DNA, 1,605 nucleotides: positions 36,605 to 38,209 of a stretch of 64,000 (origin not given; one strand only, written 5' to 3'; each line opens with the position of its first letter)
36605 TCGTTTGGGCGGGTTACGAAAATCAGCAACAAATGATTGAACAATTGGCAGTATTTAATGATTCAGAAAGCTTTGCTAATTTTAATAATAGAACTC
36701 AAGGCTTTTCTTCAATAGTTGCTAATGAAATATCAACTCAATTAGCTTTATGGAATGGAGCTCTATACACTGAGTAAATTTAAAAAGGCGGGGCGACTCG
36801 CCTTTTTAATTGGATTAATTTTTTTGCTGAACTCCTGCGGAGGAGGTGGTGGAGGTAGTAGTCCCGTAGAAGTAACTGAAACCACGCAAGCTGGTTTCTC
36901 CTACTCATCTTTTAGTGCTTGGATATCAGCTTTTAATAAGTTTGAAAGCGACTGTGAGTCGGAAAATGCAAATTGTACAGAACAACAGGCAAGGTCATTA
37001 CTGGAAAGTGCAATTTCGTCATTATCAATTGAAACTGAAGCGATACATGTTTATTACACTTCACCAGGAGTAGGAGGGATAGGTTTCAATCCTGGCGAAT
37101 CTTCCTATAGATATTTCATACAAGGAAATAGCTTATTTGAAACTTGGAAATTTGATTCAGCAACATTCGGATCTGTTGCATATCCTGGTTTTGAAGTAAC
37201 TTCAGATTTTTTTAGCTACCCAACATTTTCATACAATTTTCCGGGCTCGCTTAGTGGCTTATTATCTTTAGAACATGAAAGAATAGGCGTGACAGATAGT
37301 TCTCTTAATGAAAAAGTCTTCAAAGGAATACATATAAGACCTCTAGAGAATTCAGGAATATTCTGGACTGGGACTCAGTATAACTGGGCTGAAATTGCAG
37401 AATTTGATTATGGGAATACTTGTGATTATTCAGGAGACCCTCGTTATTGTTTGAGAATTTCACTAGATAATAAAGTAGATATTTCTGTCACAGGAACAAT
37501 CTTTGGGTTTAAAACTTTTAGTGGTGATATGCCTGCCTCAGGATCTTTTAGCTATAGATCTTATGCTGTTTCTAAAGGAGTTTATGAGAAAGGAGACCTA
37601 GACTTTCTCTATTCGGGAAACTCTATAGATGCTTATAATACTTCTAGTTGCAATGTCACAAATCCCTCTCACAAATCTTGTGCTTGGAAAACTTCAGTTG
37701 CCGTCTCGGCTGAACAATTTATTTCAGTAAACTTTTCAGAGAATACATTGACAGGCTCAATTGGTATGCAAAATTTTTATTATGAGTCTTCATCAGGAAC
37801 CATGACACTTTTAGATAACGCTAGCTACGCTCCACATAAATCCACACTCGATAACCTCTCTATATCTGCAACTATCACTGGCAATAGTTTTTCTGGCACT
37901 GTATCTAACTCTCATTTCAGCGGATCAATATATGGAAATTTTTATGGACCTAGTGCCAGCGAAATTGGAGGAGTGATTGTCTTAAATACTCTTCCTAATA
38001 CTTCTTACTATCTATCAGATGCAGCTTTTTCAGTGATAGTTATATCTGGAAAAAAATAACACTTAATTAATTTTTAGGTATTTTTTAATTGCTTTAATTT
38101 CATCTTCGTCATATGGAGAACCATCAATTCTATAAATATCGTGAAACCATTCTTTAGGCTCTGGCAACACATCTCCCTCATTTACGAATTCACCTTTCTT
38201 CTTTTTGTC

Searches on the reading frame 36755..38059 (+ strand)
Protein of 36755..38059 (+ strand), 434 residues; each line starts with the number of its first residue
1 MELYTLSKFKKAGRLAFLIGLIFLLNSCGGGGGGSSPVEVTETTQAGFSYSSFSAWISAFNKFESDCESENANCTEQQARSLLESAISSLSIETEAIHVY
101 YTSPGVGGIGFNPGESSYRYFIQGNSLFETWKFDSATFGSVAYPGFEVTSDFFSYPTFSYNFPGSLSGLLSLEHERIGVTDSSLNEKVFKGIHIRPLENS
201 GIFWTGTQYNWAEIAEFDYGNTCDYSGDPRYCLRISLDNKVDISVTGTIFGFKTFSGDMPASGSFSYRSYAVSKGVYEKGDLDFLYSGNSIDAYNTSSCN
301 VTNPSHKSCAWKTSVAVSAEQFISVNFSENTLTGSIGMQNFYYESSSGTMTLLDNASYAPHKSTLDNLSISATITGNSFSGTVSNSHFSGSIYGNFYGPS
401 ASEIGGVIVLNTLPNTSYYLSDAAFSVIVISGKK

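Call 33: search_protein_families(library=pfam, proteins=[window:36755-38059:+], max_evalue=0.00001)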
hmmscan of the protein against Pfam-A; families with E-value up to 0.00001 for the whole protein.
window:36755-38059:+ (434 aa): 1 family
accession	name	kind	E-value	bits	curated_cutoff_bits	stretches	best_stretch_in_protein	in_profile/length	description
PF01298.24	TbpB_B_D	-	8.5e-13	49.4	26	1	292-408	26-109/126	C-lobe and N-lobe beta barrels of Tf-binding protein B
